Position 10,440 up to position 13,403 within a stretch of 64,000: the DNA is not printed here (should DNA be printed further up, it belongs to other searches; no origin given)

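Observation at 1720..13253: Three GT2-GT-C fusion proteins: cytoplasmic lipid-sugar synthase or nucleotide-sugar transferase fused to an extracytoplasmic polyprenyl-phosphate-sugar-dependent transferase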

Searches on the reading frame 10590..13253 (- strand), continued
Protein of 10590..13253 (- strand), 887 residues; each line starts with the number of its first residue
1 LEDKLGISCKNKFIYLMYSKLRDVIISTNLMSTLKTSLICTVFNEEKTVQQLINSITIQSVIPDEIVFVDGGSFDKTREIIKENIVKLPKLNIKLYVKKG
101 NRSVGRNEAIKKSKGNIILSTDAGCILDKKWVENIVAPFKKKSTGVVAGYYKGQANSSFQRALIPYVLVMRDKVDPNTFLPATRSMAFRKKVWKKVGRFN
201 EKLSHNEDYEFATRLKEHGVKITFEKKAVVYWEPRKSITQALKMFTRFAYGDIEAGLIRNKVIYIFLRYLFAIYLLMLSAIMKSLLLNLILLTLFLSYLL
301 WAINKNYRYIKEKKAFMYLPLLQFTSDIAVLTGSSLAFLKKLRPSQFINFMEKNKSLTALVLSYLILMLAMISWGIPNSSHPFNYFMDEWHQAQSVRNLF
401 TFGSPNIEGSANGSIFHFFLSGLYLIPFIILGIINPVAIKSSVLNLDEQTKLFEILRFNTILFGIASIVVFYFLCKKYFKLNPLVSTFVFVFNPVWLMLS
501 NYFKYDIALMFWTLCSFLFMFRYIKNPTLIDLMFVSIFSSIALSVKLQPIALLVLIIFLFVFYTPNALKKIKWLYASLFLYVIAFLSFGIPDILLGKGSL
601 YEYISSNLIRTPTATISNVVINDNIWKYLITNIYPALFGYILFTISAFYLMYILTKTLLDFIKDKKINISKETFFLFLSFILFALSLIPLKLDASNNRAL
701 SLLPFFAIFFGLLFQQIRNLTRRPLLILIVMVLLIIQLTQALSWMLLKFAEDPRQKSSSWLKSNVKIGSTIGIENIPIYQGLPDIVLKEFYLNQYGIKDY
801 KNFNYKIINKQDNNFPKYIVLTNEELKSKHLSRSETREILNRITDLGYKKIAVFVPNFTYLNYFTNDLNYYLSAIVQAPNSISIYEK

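Call 19: find_homologous_proteins(query=window:10590-13253:-, max_evalue=0.00001)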
Query window:10590-13253:- (887 aa): 339 proteins with E <= 0.00001 among 8000 candidates; the best 120 are listed.
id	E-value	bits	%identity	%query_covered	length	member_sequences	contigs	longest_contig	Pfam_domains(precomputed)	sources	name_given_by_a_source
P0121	0.0e+0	1867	100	97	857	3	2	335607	PF13632.13,PF13506.14,PF13641.13,PF00535.33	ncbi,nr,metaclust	ncbi:MAG: hypothetical protein A3B38_01755 [Candidatus Levybacteria bacterium RIFCSPLOWO2_01_FULL_36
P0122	0.0e+0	1183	61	98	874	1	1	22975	PF13506.14,PF13641.13,PF00535.33,PF13231.13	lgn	-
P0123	0.0e+0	1147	61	97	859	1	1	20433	PF13632.13,PF13506.14,PF13641.13,PF00535.33,PF13231.13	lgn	-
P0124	0.0e+0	1110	58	96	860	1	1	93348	PF10111.15,PF13506.14,PF13641.13,PF02366.25,PF00535.33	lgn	-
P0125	0.0e+0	1109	59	98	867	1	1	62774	PF13632.13,PF13506.14,PF13641.13,PF00535.33,PF13231.13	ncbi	-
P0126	0.0e+0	1109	59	97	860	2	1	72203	PF10111.15,PF13506.14,PF13641.13,PF02366.25,PF00535.33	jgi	jgi:glycosyltransferase involved in cell wall biosynthesis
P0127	0.0e+0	1103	58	97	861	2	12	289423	PF10111.15,PF13506.14,PF13641.13,PF02366.25,PF00535.33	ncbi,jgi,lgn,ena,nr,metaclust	ncbi:MAG: hypothetical protein A2798_02215 [Candidatus Levybacteria bacterium RIFCSPHIGHO2_01_FULL_3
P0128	0.0e+0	1093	58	98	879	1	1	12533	PF10111.15,PF13641.13,PF02366.25,PF00535.33,PF13231.13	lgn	-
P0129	0.0e+0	1074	56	98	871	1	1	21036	PF10111.15,PF13641.13,PF02366.25,PF00535.33,PF13231.13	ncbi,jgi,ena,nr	ncbi:MAG: hypothetical protein COU25_03825 [Candidatus Levybacteria bacterium CG10_big_fil_rev_8_21_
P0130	0.0e+0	1071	55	98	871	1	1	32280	PF10111.15,PF13506.14,PF13641.13,PF02366.25,PF00535.33,PF13231.13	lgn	-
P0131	0.0e+0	1064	54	98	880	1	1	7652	PF13632.13,PF10111.15,PF13506.14,PF13641.13,PF00535.33,PF13231.13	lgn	-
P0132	0.0e+0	1056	57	98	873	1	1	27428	PF13632.13,PF10111.15,PF13506.14,PF13641.13,PF00535.33,PF13231.13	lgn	-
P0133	0.0e+0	1041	55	98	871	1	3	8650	PF10111.15,PF13641.13,PF02366.25,PF00535.33,PF13231.13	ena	-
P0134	5.0e-297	1006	54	98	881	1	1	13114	PF13632.13,PF10111.15,PF13506.14,PF13641.13,PF00535.33,PF13231.13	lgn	-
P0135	3.3e-292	990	54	98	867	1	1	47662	PF13632.13,PF10111.15,PF13506.14,PF13641.13,PF00535.33,PF13231.13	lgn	-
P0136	2.7e-284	964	52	97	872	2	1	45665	PF10111.15,PF13506.14,PF13641.13,PF00535.33,PF13231.13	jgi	jgi:glycosyltransferase involved in cell wall biosynthesis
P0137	1.3e-283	961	53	97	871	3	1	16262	PF13506.14,PF13641.13,PF00535.33,PF13231.13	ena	-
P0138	8.4e-280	949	52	96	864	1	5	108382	PF10111.15,PF13506.14,PF13641.13,PF02366.25,PF00535.33,PF13231.13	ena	-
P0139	9.4e-280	949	52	97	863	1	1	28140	PF13506.14,PF13641.13,PF00535.33,PF13231.13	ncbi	-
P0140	3.1e-279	947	52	97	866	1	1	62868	PF10111.15,PF13506.14,PF13641.13,PF00535.33,PF13231.13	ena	-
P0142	7.5e-279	946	51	97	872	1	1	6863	PF13506.14,PF13641.13,PF00535.33,PF13231.13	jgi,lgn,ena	-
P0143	3.0e-277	940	52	96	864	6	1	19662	PF10111.15,PF13506.14,PF13641.13,PF02366.25,PF00535.33,PF13231.13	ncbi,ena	-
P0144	6.7e-277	939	51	97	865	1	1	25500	PF10111.15,PF13506.14,PF13641.13,PF02366.25,PF00535.33,PF13231.13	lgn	-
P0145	6.0e-276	936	52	97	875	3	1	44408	PF10111.15,PF13641.13,PF02366.25,PF00535.33,PF13231.13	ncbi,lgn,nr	ncbi:glycosyltransferase [Patescibacteria group bacterium]|nr:glycosyltransferase [Patescibacteria g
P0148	6.6e-275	933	52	97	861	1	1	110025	PF13632.13,PF13506.14,PF13641.13,PF00535.33,PF13231.13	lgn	-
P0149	7.0e-275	933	51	96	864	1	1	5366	PF10111.15,PF13506.14,PF13641.13,PF02366.25,PF00535.33,PF13231.13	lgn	-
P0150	8.5e-275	932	50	97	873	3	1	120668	PF10111.15,PF13506.14,PF13641.13,PF02366.25,PF00535.33,PF13231.13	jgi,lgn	jgi:glycosyltransferase involved in cell wall biosynthesis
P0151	1.1e-274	932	51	97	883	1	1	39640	PF13506.14,PF13641.13,PF00535.33,PF13231.13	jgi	-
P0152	1.4e-274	932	52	97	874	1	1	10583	PF10111.15,PF13641.13,PF02366.25,PF00535.33,PF13231.13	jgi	jgi:cellulose synthase/poly-beta-1,6-N-acetylglucosamine synthase-like glycosyltransferase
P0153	1.1e-273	929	51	96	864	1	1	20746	PF10111.15,PF13506.14,PF13641.13,PF02366.25,PF00535.33,PF13231.13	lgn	-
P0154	8.2e-273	926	51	97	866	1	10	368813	PF10111.15,PF13506.14,PF13641.13,PF02366.25,PF00535.33,PF13231.13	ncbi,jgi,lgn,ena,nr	ncbi:MAG TPA: glycosyltransferase [Patescibacteria group bacterium]|jgi:glycosyltransferase involved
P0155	6.8e-272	923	51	96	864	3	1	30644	PF10111.15,PF13506.14,PF13641.13,PF00535.33,PF13231.13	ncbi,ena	ncbi:MAG: glycosyltransferase [Patescibacteria group bacterium]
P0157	4.6e-270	917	52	96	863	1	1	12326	PF13506.14,PF13641.13,PF00535.33,PF13231.13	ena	-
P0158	1.7e-268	911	50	96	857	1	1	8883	PF10111.15,PF13506.14,PF13641.13,PF02366.25,PF00535.33,PF13231.13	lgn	-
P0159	2.2e-267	908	49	96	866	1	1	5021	PF10111.15,PF13506.14,PF13641.13,PF00535.33,PF13231.13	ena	-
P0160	3.0e-265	901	51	97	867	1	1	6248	PF13632.13,PF13506.14,PF13641.13,PF02366.25,PF00535.33,PF13231.13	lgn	-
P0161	9.9e-264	896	50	97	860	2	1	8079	PF13632.13,PF10111.15,PF13506.14,PF13641.13,PF02366.25,PF00535.33,PF13231.13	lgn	-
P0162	1.1e-263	896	49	98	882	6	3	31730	PF10111.15,PF13506.14,PF13641.13,PF02366.25,PF00535.33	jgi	-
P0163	2.2e-263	895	51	97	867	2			PF13641.13,PF02366.25,PF00535.33,PF13231.13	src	-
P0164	2.9e-262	891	52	96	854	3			PF10111.15,PF13641.13,PF00535.33,PF13231.13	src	-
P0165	4.4e-262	890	50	96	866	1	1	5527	PF13506.14,PF13641.13,PF02366.25,PF00535.33,PF13231.13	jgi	jgi:glycosyltransferase involved in cell wall biosynthesis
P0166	4.6e-262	890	50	97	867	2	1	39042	PF10111.15,PF13506.14,PF13641.13,PF00535.33,PF13231.13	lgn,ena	-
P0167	1.4e-261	888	49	97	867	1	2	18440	PF10111.15,PF13506.14,PF13641.13,PF00535.33,PF13231.13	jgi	-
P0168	4.8e-261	887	49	96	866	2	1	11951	PF10111.15,PF13506.14,PF13641.13,PF00535.33,PF13231.13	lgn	-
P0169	6.0e-261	886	50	96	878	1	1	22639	PF10111.15,PF13641.13,PF00535.33,PF13231.13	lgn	-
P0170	6.5e-261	886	50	97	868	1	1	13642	PF10111.15,PF13506.14,PF13641.13,PF02366.25,PF00535.33,PF13231.13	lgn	-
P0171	1.1e-260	886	48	97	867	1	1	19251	PF10111.15,PF13506.14,PF13641.13,PF02366.25,PF00535.33,PF13231.13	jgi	-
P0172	1.4e-260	885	51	96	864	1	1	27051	PF10111.15,PF13506.14,PF13641.13,PF00535.33,PF13231.13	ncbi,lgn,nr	ncbi:MAG: glycosyltransferase [Patescibacteria group bacterium]|nr:glycosyltransferase [Patescibacte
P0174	2.7e-258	878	48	98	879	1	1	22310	PF13632.13,PF10111.15,PF13506.14,PF13641.13,PF02366.25,PF00535.33,PF13231.13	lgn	-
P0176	4.4e-257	874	48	96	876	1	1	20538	PF10111.15,PF13641.13,PF02366.25,PF00535.33,PF13231.13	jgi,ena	-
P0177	6.1e-257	873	48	96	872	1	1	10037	PF10111.15,PF13506.14,PF13641.13,PF00535.33,PF13231.13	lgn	-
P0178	8.8e-257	873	54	84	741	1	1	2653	PF10111.15,PF13641.13,PF02366.25,PF00535.33,PF13231.13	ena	-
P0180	1.3e-255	869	49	96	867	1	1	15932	PF13632.13,PF10111.15,PF13506.14,PF13641.13,PF02366.25,PF00535.33,PF13231.13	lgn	-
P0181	3.4e-255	867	48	96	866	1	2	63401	PF13632.13,PF13506.14,PF13641.13,PF00535.33,PF13231.13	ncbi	-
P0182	2.5e-254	865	48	96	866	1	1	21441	PF13641.13,PF02366.25,PF00535.33,PF13231.13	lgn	-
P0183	4.7e-254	864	48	96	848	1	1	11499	PF13632.13,PF10111.15,PF13506.14,PF13641.13,PF02366.25,PF00535.33,PF13231.13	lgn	-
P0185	1.0e-253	863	49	97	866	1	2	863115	PF10111.15,PF13641.13,PF00535.33,PF13231.13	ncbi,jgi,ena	-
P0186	2.2e-252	858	47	96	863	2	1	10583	PF10111.15,PF13641.13,PF00535.33,PF13231.13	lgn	-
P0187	7.9e-252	856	47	96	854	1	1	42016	PF13506.14,PF13641.13,PF00535.33,PF13231.13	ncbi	-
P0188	1.7e-251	855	48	96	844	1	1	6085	PF10111.15,PF13641.13,PF02366.25,PF00535.33,PF13231.13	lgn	-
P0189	3.1e-251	854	48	96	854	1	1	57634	PF13632.13,PF10111.15,PF13506.14,PF13641.13,PF00535.33,PF13231.13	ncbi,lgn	-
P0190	3.9e-251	854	47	96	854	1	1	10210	PF10111.15,PF13641.13,PF02366.25,PF00535.33,PF13231.13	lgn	-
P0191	5.5e-251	853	48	96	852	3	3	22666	PF10111.15,PF13506.14,PF13641.13,PF00535.33,PF13231.13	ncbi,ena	-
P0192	1.5e-250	852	49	97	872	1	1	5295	PF10111.15,PF13506.14,PF13641.13,PF02366.25,PF00535.33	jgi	-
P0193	1.9e-250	852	47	96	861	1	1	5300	PF10111.15,PF13641.13,PF00535.33,PF13231.13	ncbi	-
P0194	2.6e-250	851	48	96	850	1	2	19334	PF10111.15,PF13506.14,PF13641.13,PF02366.25,PF00535.33,PF13231.13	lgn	-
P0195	5.8e-250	850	48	96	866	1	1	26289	PF13506.14,PF13641.13,PF00535.33,PF13231.13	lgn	-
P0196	1.3e-249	849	48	96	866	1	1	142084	PF10111.15,PF13641.13,PF00535.33,PF13231.13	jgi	jgi:glycosyltransferase involved in cell wall biosynthesis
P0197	3.4e-249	848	46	96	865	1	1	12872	PF10111.15,PF13506.14,PF13641.13,PF02366.25,PF00535.33,PF13231.13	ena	-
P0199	2.3e-248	845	48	97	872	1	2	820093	PF10111.15,PF13506.14,PF13641.13,PF02366.25,PF00535.33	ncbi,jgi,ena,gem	-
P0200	1.2e-247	842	47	96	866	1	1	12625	PF10111.15,PF13641.13,PF00535.33,PF13231.13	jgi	-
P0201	1.6e-247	842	46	96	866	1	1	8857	PF13506.14,PF13641.13,PF02366.25,PF00535.33,PF13231.13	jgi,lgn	jgi:glycosyltransferase involved in cell wall biosynthesis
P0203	2.4e-247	841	48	96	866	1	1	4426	PF10111.15,PF13506.14,PF13641.13,PF00535.33,PF13231.13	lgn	-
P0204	2.6e-247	841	47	97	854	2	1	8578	PF10111.15,PF13506.14,PF13641.13,PF00535.33,PF13231.13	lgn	-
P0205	2.8e-247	841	47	96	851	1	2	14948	PF10111.15,PF13506.14,PF13641.13,PF00535.33,PF13231.13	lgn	-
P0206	4.5e-247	841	46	96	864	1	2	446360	PF10111.15,PF13506.14,PF13641.13,PF02366.25,PF14897.13,PF00535.33,PF13231.13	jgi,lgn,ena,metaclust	metaclust:\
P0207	8.2e-247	840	47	96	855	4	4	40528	PF10111.15,PF13506.14,PF13641.13,PF00535.33,PF13231.13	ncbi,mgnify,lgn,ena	mgnify:FL=1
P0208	9.6e-247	839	47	96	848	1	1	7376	PF10111.15,PF13506.14,PF13641.13,PF02366.25,PF00535.33,PF13231.13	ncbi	-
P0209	2.6e-246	838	48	96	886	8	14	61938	PF10111.15,PF13641.13,PF02366.25,PF00535.33,PF13231.13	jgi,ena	-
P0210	7.2e-246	837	46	96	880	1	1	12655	PF13632.13,PF10111.15,PF13506.14,PF13641.13,PF00535.33,PF13231.13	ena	-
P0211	4.3e-245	834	47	96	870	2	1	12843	PF13641.13,PF02366.25,PF00535.33,PF13231.13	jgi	jgi:glycosyltransferase involved in cell wall biosynthesis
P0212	5.0e-245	834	45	98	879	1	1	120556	PF10111.15,PF13506.14,PF13641.13,PF00535.33,PF13231.13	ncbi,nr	ncbi:glycosyltransferase [Patescibacteria group bacterium]|nr:glycosyltransferase [Patescibacteria g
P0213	5.6e-245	834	46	96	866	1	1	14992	PF10111.15,PF13506.14,PF00535.33,PF13231.13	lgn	-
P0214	6.6e-245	833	47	96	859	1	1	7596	PF10111.15,PF13641.13,PF02366.25,PF00535.33,PF13231.13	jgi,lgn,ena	-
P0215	1.5e-243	829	47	96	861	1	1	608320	PF10111.15,PF13506.14,PF13641.13,PF02366.25,PF00535.33,PF13231.13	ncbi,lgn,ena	-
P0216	4.9e-243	827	46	97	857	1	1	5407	PF13632.13,PF10111.15,PF13506.14,PF13641.13,PF00535.33,PF13231.13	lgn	-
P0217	8.8e-243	826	47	97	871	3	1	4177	PF13641.13,PF00535.33,PF13231.13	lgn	-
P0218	1.5e-242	826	46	96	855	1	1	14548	PF13506.14,PF13641.13,PF02366.25,PF00535.33,PF13231.13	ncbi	-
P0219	2.5e-240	818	45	95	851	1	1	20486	PF10111.15,PF13506.14,PF13641.13,PF02366.25,PF00535.33,PF13231.13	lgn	-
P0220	3.5e-240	818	47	96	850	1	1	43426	PF10111.15,PF13506.14,PF13641.13,PF02366.25,PF00535.33,PF13231.13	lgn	-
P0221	8.9e-240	816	45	96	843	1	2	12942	PF13632.13,PF13506.14,PF13641.13,PF02366.25,PF00535.33,PF13231.13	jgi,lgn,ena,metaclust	metaclust:\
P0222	5.5e-239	814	46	97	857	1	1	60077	PF10111.15,PF13506.14,PF13641.13,PF00535.33,PF13231.13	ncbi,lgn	-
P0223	1.4e-238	812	46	97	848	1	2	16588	PF10111.15,PF13506.14,PF13641.13,PF02366.25,PF00535.33,PF13231.13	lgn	-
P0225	3.4e-237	808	47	95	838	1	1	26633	PF13506.14,PF13641.13,PF00535.33,PF13231.13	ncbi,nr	ncbi:MAG: glycosyltransferase [Candidatus Levybacteria bacterium]|nr:glycosyltransferase [Candidatus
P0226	4.2e-237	808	46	97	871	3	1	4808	PF13506.14,PF13641.13,PF00535.33,PF13231.13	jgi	-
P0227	2.2e-236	805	45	97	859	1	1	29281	PF13632.13,PF13506.14,PF13641.13,PF02366.25,PF00535.33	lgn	-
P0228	5.4e-236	804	46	96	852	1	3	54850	PF10111.15,PF13506.14,PF13641.13,PF00535.33,PF13231.13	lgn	-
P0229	3.5e-235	801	45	96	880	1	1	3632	PF13632.13,PF10111.15,PF13506.14,PF13641.13,PF00535.33,PF13231.13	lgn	-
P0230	2.7e-234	798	45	96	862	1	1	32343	PF13632.13,PF10111.15,PF13506.14,PF13641.13,PF02366.25,PF00535.33,PF13231.13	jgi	jgi:glycosyltransferase involved in cell wall biosynthesis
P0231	5.5e-234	797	45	96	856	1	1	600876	PF13506.14,PF13641.13,PF00535.33,PF13231.13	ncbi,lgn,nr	ncbi:MAG: glycosyltransferase [Candidatus Levybacteria bacterium]|nr:glycosyltransferase [Candidatus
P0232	8.8e-234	797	46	97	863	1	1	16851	PF10111.15,PF13641.13,PF02366.25,PF00535.33,PF13231.13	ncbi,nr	ncbi:MAG: glycosyltransferase [Patescibacteria group bacterium]|nr:glycosyltransferase [Patescibacte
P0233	1.0e-233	796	46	96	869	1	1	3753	PF10111.15,PF13506.14,PF13641.13,PF00535.33,PF13231.13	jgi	jgi:glycosyltransferase involved in cell wall biosynthesis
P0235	1.9e-233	795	46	96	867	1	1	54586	PF13506.14,PF13641.13,PF00535.33,PF13231.13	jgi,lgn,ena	-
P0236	3.9e-233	794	45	96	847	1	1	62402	PF10111.15,PF13641.13,PF02366.25,PF00535.33,PF13231.13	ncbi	-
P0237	5.3e-233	794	46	96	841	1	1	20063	PF10111.15,PF13641.13,PF02366.25,PF00535.33,PF13231.13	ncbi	-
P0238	2.6e-232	792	45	97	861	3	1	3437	PF10111.15,PF13506.14,PF13641.13,PF02366.25,PF00535.33,PF13231.13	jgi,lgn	jgi:glycosyltransferase involved in cell wall biosynthesis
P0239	4.5e-232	791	47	97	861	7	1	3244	PF13641.13,PF00535.33,PF13231.13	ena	-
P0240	8.1e-232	790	45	98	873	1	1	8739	PF13632.13,PF13506.14,PF13641.13,PF02366.25,PF00535.33,PF13231.13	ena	-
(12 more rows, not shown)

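Call 39: predict_structure(alignment_id=A2)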
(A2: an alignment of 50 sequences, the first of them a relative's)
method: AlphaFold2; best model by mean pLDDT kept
length: 857 residues; sequences in the alignment: 50
mean_pLDDT: 89.3   pTM: 0.84
mean pLDDT of the five models: 89.3, 88.4, 86.8, 86.5, 84.6
residues with pLDDT >= 90: 523; 70-90: 301; 50-70: 31; < 50: 2
segments of 3 or more residues with pLDDT < 50: none
pLDDT, mean of each block of 10 residues (from residue 1): 81 92 94 95 93 93 93 92 94 92 95 92 91 91 86 91 92 85 90 93 91 92 83 89 91 89 94 93 92 95 92 85 93 96 81 66 86 77 81 92 85 81 92 96 96 95 94 88 97 94 95 87 96 94 95 91 74 71 79 88 94 96 91 87 95 91 86 96 88 84 95 91 91 92 70 85 73 86 89 89 87 93 92 91 86 94
secondary structure, 60 per line:
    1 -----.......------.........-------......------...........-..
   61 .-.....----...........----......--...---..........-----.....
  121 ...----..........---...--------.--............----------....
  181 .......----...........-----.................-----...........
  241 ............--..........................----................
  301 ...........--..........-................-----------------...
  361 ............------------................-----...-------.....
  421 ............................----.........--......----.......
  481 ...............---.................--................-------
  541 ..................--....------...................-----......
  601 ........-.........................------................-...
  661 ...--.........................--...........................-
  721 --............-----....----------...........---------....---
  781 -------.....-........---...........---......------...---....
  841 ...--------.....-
elements in order (helices of 4 or more, strands of 3 or more residues): E6-12 H19-27 E35-40 H47-57 E63-67 H72-82 E87-92 E95-97 H101-110 E116-123 H128-137 E155-159 H160-166 H177-187 E192-202 H208-224 H230-252 H255-280 H285-311 H314-323 H325-340 H358-372 H385-400 H416-448 H453-461 H464-469 H474-495 H499-515 H518-533 H541-558 H561-564 H571-588 H595-608 H610-634 H641-656 H658-663 H666-690 H693-719 H723-734 E740-743 H754-764 E774-777 E788-792 H794-800 H805-815 E819-824 H837-843 E852-856
